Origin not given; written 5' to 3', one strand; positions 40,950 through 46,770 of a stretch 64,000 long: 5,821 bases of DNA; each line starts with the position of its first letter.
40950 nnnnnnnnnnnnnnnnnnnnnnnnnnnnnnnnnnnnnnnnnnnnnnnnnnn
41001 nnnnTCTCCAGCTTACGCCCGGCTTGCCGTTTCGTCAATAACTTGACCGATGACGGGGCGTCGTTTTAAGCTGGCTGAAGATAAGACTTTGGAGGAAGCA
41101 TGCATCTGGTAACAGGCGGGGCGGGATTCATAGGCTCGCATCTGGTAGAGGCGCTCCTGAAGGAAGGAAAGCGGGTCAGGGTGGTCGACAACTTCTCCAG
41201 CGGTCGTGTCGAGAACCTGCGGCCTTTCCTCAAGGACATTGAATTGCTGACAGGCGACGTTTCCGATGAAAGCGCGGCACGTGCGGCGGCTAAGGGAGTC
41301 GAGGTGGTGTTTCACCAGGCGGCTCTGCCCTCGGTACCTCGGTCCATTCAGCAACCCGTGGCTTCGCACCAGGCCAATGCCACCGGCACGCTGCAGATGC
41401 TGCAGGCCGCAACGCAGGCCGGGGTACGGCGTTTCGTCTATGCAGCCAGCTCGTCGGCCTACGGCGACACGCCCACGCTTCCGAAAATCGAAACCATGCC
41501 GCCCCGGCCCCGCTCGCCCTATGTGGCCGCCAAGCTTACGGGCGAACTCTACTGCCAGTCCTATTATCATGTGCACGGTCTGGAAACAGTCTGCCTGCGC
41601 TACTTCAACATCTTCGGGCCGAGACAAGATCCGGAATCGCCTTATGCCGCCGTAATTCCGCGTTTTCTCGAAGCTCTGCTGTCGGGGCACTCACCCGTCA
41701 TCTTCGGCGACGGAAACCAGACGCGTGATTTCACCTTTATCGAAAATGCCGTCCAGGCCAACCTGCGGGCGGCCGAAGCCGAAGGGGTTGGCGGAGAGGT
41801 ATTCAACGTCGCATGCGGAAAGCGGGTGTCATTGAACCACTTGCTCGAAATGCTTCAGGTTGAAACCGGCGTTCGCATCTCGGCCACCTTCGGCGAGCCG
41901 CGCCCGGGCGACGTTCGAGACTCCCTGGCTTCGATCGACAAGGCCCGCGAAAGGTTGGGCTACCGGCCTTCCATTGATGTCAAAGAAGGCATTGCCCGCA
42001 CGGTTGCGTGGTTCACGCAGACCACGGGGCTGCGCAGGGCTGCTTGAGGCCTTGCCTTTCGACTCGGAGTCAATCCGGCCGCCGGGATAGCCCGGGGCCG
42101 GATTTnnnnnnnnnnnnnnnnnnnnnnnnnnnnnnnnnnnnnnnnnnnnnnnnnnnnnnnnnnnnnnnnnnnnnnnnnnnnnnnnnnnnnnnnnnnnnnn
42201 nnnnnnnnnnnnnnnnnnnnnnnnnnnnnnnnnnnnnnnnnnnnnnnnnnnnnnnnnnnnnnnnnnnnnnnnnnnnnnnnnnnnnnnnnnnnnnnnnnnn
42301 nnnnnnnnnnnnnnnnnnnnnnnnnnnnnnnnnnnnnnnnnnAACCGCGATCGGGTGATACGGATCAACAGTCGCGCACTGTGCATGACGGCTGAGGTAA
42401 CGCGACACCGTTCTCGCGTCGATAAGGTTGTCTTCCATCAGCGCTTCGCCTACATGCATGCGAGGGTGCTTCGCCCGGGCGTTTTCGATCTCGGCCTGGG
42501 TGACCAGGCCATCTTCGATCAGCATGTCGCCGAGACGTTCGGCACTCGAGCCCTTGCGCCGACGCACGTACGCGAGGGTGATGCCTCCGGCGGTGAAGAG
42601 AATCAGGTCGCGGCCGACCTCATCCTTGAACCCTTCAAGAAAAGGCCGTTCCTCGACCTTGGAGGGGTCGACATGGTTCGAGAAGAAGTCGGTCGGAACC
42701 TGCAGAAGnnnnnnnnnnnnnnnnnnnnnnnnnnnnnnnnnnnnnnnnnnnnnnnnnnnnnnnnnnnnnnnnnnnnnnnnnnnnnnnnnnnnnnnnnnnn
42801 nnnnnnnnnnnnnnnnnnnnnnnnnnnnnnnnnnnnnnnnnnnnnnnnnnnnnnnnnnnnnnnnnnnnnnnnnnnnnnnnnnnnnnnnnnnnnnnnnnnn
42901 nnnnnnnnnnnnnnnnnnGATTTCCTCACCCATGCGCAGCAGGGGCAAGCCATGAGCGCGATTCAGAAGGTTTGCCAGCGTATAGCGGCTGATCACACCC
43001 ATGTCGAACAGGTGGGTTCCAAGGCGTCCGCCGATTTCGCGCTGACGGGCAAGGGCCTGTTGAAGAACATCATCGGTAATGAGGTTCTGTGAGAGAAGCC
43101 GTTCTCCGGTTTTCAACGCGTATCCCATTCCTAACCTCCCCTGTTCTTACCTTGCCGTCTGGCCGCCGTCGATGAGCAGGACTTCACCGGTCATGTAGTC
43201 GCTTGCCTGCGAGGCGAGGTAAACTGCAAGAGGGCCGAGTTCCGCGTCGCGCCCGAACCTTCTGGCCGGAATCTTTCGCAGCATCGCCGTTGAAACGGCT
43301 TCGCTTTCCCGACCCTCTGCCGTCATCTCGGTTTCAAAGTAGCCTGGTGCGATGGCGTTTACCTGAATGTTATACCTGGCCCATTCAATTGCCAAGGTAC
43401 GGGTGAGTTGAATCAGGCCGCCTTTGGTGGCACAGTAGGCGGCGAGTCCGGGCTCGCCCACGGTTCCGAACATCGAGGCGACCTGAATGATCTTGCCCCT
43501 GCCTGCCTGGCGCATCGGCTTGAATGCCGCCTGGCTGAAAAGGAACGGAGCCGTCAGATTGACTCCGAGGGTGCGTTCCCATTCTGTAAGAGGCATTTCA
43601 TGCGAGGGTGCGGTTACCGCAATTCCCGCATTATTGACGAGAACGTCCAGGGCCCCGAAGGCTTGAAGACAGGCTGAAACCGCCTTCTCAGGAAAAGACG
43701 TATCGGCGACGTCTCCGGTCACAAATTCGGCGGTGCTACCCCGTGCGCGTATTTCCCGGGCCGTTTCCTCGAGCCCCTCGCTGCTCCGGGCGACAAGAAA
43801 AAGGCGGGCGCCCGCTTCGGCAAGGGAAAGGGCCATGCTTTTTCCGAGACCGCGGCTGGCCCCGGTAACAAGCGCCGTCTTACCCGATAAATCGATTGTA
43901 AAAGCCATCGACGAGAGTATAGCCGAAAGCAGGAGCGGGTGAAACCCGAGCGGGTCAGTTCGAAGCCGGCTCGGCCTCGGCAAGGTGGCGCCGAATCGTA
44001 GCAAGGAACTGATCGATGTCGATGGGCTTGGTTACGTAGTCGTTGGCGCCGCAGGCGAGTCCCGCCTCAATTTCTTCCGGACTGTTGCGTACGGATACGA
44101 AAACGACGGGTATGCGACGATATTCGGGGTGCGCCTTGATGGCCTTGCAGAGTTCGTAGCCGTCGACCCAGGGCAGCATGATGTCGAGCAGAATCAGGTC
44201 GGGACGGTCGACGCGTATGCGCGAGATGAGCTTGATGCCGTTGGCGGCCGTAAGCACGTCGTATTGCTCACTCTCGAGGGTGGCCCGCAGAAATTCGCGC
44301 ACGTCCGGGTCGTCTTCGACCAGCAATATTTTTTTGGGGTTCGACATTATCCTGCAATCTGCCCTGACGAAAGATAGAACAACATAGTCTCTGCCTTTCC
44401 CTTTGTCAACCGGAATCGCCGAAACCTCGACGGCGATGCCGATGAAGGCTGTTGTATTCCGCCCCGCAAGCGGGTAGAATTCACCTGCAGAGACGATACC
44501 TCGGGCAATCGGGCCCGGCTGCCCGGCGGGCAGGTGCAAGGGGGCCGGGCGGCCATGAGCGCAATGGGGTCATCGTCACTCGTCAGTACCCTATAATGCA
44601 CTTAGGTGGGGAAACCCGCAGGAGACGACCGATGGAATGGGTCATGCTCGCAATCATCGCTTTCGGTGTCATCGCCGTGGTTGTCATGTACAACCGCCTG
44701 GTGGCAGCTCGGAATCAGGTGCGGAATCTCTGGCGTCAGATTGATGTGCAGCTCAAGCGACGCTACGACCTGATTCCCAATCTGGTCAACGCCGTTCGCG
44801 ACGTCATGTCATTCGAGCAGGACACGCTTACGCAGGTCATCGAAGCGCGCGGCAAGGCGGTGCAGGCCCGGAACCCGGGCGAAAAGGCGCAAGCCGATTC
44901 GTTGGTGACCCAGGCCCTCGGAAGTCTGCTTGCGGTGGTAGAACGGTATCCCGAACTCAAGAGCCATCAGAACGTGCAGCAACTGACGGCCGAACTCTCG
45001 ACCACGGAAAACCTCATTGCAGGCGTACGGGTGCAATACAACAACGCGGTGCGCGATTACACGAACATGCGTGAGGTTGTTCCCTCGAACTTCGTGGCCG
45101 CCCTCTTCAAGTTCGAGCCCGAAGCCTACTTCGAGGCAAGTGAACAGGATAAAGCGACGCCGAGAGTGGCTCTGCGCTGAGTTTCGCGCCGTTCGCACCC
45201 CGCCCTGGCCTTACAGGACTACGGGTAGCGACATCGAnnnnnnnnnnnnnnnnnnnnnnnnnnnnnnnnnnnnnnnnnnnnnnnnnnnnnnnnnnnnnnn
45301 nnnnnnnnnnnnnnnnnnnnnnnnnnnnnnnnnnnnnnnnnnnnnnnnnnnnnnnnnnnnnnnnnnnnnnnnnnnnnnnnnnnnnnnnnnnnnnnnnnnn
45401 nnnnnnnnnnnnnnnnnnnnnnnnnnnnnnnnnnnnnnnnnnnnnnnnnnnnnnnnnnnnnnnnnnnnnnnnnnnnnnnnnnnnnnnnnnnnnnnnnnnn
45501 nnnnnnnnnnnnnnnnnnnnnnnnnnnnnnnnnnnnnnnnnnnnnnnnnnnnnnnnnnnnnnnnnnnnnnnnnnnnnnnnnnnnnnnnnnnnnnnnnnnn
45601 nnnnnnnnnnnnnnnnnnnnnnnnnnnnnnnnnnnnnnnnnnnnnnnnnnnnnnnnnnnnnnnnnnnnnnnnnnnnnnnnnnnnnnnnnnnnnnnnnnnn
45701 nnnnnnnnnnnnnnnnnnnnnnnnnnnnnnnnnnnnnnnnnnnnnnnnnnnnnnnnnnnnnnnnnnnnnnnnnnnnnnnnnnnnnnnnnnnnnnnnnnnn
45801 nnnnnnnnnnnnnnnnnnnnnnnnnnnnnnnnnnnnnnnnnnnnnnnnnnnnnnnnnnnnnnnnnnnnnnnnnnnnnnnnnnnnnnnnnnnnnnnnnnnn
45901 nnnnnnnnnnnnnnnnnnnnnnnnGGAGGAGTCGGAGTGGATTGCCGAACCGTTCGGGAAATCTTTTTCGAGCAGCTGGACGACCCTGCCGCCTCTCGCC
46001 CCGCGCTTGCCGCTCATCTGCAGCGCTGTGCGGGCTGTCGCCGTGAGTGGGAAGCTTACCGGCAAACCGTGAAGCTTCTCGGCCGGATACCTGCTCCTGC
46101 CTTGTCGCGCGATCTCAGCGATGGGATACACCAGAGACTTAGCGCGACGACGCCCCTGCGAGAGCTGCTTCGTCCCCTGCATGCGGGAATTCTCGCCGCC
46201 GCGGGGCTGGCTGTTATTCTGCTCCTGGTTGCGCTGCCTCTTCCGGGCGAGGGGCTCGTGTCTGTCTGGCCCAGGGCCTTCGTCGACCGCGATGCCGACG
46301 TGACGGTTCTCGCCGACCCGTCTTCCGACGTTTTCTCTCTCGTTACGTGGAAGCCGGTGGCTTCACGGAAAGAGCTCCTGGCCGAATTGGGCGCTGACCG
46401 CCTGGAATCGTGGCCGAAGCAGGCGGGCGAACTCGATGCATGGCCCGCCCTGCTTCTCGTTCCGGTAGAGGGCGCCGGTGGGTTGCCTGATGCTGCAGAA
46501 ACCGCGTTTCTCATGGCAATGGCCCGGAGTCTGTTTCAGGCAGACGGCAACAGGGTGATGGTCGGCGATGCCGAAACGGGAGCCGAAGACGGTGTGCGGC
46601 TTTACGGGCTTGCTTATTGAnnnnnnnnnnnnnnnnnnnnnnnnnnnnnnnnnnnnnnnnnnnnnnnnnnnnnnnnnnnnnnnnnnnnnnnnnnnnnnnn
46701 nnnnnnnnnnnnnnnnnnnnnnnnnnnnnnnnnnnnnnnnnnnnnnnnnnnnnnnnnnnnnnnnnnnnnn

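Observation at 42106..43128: A protein built only of tandem GspE-N/MshEN modules, upstream of the export operon and next to a receiver domain and a UDP-sugar epimerase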

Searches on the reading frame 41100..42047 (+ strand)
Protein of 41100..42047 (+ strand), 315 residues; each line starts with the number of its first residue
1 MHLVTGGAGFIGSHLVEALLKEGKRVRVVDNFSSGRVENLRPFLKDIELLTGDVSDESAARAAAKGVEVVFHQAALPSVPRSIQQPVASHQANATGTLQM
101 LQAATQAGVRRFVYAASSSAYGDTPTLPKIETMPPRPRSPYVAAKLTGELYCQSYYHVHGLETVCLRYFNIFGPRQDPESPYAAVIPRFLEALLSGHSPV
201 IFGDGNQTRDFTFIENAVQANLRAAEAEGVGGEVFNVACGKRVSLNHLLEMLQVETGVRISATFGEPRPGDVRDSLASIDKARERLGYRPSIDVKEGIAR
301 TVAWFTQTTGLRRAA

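Call 3: search_protein_families(library=pfam, proteins=[window:41100-42047:+], max_evalue=0.01)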
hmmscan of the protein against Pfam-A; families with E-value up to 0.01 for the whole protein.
window:41100-42047:+ (315 aa): 11 families
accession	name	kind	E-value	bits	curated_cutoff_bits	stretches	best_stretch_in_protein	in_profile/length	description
PF01370.27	Epimerase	-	1.7e-63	214.7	20.9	1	3-238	2-240/240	NAD dependent epimerase/dehydratase family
PF16363.11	GDP_Man_Dehyd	-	1.5e-57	196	27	1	3-300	1-331/332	GDP-mannose 4,6 dehydratase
PF01073.25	3Beta_HSD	-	6.8e-27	94.6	22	1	3-226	1-230/280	3-beta hydroxysteroid dehydrogenase/isomerase family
PF02719.21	Polysacc_synt_2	-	6.2e-21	75.3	20.2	1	3-257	2-248/293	Polysaccharide biosynthesis protein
PF13460.12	NAD_binding_10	-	8.7e-14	52.2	27.2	1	6-147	1-126/184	NAD(P)H-binding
PF07993.18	NAD_binding_4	-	1.9e-11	44.1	20.1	1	4-179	1-212/258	Male sterility protein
PF05368.20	NmrA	-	1.4e-10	41.8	27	1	3-117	6-107/298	NmrA-like family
PF04321.23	RmlD_sub_bind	-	6.5e-09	35.7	27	1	3-155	4-139/287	RmlD substrate binding domain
PF08659.16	KR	-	0.00016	22.1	22.6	1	2-75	3-90/180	KR domain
PF00106.31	adh_short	-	0.00016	21.6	26.6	1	3-69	4-73/195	short chain dehydrogenase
PF02254.24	TrkA_N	-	0.0052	17.5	23.8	0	7-63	5-58/116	TrkA-N domain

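Call 4: search_protein_families(library=ncbifam, proteins=[window:41100-42047:+], max_evalue=0.01)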
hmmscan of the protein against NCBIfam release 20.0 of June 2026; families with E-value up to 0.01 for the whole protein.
window:41100-42047:+ (315 aa): 47 families (the best 25 are shown)
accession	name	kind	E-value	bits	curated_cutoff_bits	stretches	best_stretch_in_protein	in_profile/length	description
NF011728.1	PRK15181.1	equivalog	3.1e-71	240.2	760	1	2-307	18-339/348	Vi polysaccharide biosynthesis UDP-N-acetylglucosaminuronic acid C-4 epimerase TviC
TIGR04180.1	EDH_00030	hypoth_equivalog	6.6e-57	192.8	475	1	3-291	2-295/297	NAD-dependent 4,6-dehydratase LegB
TIGR01179.1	galE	equivalog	2e-51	174.8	262.3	1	3-307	3-327/332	UDP-glucose 4-epimerase GalE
TIGR01181.1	dTDP_gluc_dehyt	equivalog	4e-48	164.1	365.1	1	3-308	3-314/321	dTDP-glucose 4,6-dehydratase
TIGR02197.1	heptose_epim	equivalog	4e-37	128.1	274.6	1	3-307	2-315/316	ADP-glyceromanno-heptose 6-epimerase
NF007956.0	PRK10675.1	subfamily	6.6e-31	107.7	394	1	3-307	4-331/338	UDP-glucose 4-epimerase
TIGR03466.1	HpnA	hypoth_equivalog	2.7e-28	98.8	367.65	1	2-260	3-250/327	hopanoid-associated sugar epimerase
NF042422.1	oxyalk_red_OleD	equivalog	1.4e-25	90.4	580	1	3-231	4-221/329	2-alkyl-3-oxoalkanoate reductase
NF007582.0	PRK10217.1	equivalog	3.3e-24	85.7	698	1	3-307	5-333/355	dTDP-glucose 4,6-dehydratase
NF007490.0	PRK10084.1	subfamily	3.9e-23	82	649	1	3-308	4-337/361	dTDP-glucose 4,6-dehydratase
NF052578.1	StrlDmthSdmBMthl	equivalog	4.7e-21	75.9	600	1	3-258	4-247/328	sterol demethylase protein SdmB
TIGR01472.1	gmd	equivalog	1e-19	70.9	415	1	3-260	4-272/342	GDP-mannose 4,6-dehydratase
NF008360.0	PRK11150.1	equivalog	1.4e-18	67.2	452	1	1-248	1-246/310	ADP-glyceromanno-heptose 6-epimerase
NF042423.1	oxyalk_red_Shew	equivalog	4.3e-18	65.5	580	1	3-227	12-223/331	2-alkyl-3-oxoalkanoate reductase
NF047922.1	GDPFucSynFcl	equivalog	5.6e-18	65.4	500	1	94-308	82-304/308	GDP-L-fucose synthase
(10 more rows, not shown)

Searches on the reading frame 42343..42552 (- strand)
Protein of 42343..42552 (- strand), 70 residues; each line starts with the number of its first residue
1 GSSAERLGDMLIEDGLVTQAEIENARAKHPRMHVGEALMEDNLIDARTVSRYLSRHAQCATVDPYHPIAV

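Call 35: search_protein_families(library=ncbifam, proteins=[window:42343-42552:-], max_evalue=1)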
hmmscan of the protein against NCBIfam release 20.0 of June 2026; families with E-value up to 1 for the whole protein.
seq(70 aa): 2 families
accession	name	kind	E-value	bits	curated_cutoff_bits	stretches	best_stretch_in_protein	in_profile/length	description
NF053729.1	c-di-GMP_motif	domain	1.3e-07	31.3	38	1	6-55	1-52/53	cyclic di-GMP-binding domain-containing protein, MshE-related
NF008411.1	PRK11234.1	equivalog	0.0023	16.3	1170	1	5-59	482-537/723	cyclic di-3',5'-guanylate-activated glycosyltransferase NfrB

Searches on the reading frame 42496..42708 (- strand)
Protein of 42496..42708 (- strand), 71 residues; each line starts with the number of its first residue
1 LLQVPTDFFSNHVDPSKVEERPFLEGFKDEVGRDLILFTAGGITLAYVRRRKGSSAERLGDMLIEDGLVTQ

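Call 59: search_protein_families(library=pfam, proteins=[window:42496-42708:-], max_evalue=1)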
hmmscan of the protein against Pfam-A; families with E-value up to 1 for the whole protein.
seq(71 aa): 0 families

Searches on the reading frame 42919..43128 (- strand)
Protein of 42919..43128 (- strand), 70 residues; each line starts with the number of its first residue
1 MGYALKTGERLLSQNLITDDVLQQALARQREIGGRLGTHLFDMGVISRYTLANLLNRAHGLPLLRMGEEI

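Call 35: search_protein_families(library=ncbifam, proteins=[window:42919-43128:-], max_evalue=1)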
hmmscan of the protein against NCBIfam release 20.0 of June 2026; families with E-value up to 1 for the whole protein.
seq(70 aa): 4 families
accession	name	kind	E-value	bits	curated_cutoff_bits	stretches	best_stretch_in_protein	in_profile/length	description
NF053729.1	c-di-GMP_motif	domain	5.7e-15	54.8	38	1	8-57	3-52/53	cyclic di-GMP-binding domain-containing protein, MshE-related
NF012033.0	PRK15489.1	equivalog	2.9e-06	25.7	537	1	6-67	492-553/703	glycosyl transferase family protein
NF008411.1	PRK11234.1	equivalog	9.5e-05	20.9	1170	1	7-63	484-539/723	cyclic di-3',5'-guanylate-activated glycosyltransferase NfrB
TIGR02538.1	type_IV_pilB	equivalog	0.0035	16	675.65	1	8-66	3-61/564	type IV-A pilus assembly ATPase PilB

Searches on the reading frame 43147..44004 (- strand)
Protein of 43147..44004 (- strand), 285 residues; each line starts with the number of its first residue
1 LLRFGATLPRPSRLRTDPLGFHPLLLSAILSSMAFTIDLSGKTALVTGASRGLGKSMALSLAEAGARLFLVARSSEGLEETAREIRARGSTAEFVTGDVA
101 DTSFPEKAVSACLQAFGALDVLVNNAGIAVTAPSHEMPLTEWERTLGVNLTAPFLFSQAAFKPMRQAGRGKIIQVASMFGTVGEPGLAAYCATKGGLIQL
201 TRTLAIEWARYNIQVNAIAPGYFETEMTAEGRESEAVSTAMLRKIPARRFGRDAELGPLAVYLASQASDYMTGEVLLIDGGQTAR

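Call 3: search_protein_families(library=pfam, proteins=[window:43147-44004:-], max_evalue=0.01)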
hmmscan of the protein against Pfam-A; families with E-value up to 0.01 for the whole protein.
window:43147-44004:- (285 aa): 8 families
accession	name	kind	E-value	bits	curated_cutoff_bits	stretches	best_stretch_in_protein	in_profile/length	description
PF00106.31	adh_short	-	3e-62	210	26.6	1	42-234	1-193/195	short chain dehydrogenase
PF13561.12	adh_short_C2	-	2.8e-60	204.3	27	1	48-283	1-236/236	Enoyl-(Acyl carrier protein) reductase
PF08659.16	KR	-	1.6e-14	54.6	22.6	1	43-194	2-153/180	KR domain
PF23441.1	SDR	-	1.8e-05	24.7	27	1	39-240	5-211/258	SDR-like rossmann domain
PF01370.27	Epimerase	-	0.0004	20.3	20.9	1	44-151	1-97/240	NAD dependent epimerase/dehydratase family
PF02882.25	THF_DHG_CYH_C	-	0.00049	19.9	27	1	35-84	30-79/160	Tetrahydrofolate dehydrogenase/cyclohydrolase, NAD(P)-binding domain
PF13649.12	Methyltransf_25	-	0.0032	18.6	27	1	57-120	11-75/97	Methyltransferase domain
PF05368.20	NmrA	-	0.0077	16.3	27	0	42-116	3-74/298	NmrA-like family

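Call 4: search_protein_families(library=ncbifam, proteins=[window:43147-44004:-], max_evalue=0.01)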
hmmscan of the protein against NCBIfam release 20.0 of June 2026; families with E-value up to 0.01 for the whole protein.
window:43147-44004:- (285 aa): 243 families (the best 25 are shown)
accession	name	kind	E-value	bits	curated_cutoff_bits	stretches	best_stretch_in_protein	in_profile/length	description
NF006070.0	PRK08213.1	subfamily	1.2e-76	257.7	279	1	37-284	8-258/259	gluconate 5-dehydrogenase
NF005559.1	PRK07231.1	subfamily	1e-69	234.8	215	1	39-283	2-248/249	glucose 1-dehydrogenase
TIGR01832.1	kduD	equivalog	8.6e-67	225.2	338.85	1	38-285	2-248/248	2-dehydro-3-deoxy-D-gluconate 5-dehydrogenase KduD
NF005390.0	PRK06935.1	equivalog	1.6e-66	224.3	369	1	37-283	11-256/258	2-dehydro-3-deoxy-D-gluconate 5-dehydrogenase KduD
TIGR01830.1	3oxo_ACP_reduc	equivalog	7.2e-66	222.3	297.75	1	44-281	1-237/239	3-oxoacyl-[acyl-carrier-protein] reductase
NF004778.0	PRK06124.1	equivalog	8.8e-66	221.9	303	1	36-284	6-254/256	SDR family oxidoreductase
NF005309.0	PRK06841.1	subfamily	2.1e-65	220.8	286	1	35-284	9-254/255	GolD/DthD family dehydrogenase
NF004198.0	PRK05653.1-3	equivalog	4.7e-64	216.2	296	1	39-282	5-246/248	3-oxoacyl-ACP reductase FabG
NF005711.0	PRK07523.1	subfamily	1.6e-63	214.7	413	1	37-284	6-253/255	SDR family oxidoreductase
NF005488.0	PRK07097.1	equivalog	8e-63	212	369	1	36-284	5-259/266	gluconate 5-dehydrogenase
NF009466.0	PRK12826.1-2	subfamily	1.8e-62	211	222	1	42-283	4-245/248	3-oxoacyl-ACP reductase FabG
NF004791.0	PRK06138.1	equivalog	4.9e-62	209.5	312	1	38-284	2-251/252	SDR family oxidoreductase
NF005983.0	PRK08085.1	equivalog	1.5e-60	204.9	408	1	37-282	5-250/254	gluconate 5-dehydrogenase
NF004197.0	PRK05653.1-1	equivalog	3.9e-59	200.3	332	1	38-282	4-246/249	3-oxoacyl-ACP reductase FabG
NF005681.0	PRK07478.1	subfamily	4.6e-58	196.6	267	1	38-283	3-250/254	SDR family oxidoreductase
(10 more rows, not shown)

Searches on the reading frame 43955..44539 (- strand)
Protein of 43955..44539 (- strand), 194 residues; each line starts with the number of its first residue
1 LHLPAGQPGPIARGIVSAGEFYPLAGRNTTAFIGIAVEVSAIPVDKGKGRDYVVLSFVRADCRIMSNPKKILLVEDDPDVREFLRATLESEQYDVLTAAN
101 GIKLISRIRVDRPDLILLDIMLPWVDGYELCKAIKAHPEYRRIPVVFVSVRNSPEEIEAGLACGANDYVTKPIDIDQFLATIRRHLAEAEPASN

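Call 3: search_protein_families(library=pfam, proteins=[window:43955-44539:-], max_evalue=0.01)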
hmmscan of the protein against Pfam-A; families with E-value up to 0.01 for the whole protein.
window:43955-44539:- (194 aa): 1 family
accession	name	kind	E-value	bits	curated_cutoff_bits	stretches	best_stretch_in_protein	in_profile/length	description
PF00072.30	Response_reg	-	6.1e-29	100.9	30.2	1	71-182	1-110/111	Response regulator receiver domain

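Call 4: search_protein_families(library=ncbifam, proteins=[window:43955-44539:-], max_evalue=0.01)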
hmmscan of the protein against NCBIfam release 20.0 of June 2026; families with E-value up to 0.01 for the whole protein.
window:43955-44539:- (194 aa): 101 families (the best 25 are shown)
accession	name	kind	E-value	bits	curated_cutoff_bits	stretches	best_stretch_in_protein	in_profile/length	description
NF041733.1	resp_reg_CseB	equivalog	8.1e-29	100.6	350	1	70-190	2-119/228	two-component system response regulator CseB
NF007135.0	PRK09581.1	equivalog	8.4e-29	100.7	474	1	70-183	4-117/457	PleD family two-component system response regulator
TIGR02154.1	PhoB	equivalog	4.2e-28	98.2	296.2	1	69-192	3-126/226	phosphate regulon transcriptional regulator PhoB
NF040689.1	MtrAB_MtrA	equivalog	7e-26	90.9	300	1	71-190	1-117/219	MtrAB system response regulator MtrA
NF053854.1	RespRegPhoBBctds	equivalog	2.6e-23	82.5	270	1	71-186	1-115/225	two-component system response regulator PhoB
NF040534.1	resp_reg_YycF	equivalog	8.3e-22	77.6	340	1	69-186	1-115/231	response regulator YycF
NF045944.1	ResRegRpaBCyano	equivalog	1.7e-21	76.7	330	1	72-183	1-109/229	response regulator transcription factor RpaB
NF008296.0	PRK11083.1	equivalog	3.3e-20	72.5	273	1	69-188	4-120/228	two-component system response regulator CreB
NF033120.0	vanR_FM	exception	5.8e-20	71.9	460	1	70-182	5-114/231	vancomycin resistance response regulator transcription factor, VanR-F/VanR-M family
NF038297.2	hybrid_HK_HrmK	equivalog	7.1e-20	71.2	725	1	63-180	485-602/607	hybrid histidine kinase/response regulator HrmK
NF007005.1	PRK09468.1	equivalog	2.1e-19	69.9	331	1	68-186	3-119/237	osmolarity response regulator transcription factor OmpR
NF041866.1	EpsW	equivalog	2.1e-19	69.4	200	1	66-189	3-128/131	exopolysaccharide biosynthesis response regulator EpsW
NF051850.1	RespRegRprY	equivalog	3e-19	69.4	370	1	65-182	1-116/234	response regulator transcription factor RprY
TIGR01387.1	cztR_silR_copR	subfamily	5.3e-19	68.7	279.2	1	71-190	1-118/218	heavy metal response regulator transcription factor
NF007982.1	PRK10710.1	equivalog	6.7e-19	68.4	380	1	67-184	6-120/235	envelope stress response regulator BaeR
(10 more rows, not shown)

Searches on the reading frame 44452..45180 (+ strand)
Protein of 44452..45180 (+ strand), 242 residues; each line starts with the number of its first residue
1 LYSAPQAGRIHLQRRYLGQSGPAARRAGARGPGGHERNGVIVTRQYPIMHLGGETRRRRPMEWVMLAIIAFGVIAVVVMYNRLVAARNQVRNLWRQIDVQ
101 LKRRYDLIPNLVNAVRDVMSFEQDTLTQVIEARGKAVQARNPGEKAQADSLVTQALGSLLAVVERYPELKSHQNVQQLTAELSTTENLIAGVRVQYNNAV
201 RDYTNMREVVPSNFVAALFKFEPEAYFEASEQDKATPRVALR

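Call 3: search_protein_families(library=pfam, proteins=[window:44452-45180:+], max_evalue=0.01)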
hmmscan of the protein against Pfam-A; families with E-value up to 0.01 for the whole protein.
window:44452-45180:+ (242 aa): 1 family
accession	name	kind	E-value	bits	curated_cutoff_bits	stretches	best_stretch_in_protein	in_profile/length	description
PF04011.17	LemA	-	3.6e-50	170.1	26.2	1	94-239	2-147/149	LemA family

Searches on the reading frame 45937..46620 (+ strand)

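Call 59: search_protein_families(library=pfam, proteins=[window:45937-46620:+], max_evalue=1)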
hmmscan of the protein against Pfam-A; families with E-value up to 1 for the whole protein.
window:45937-46620:+ (227 aa): 1 family
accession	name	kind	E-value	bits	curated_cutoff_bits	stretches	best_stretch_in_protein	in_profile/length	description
PF13490.11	zf-HC2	-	0.035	14.7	22.2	1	3-35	1-35/35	Putative zinc-finger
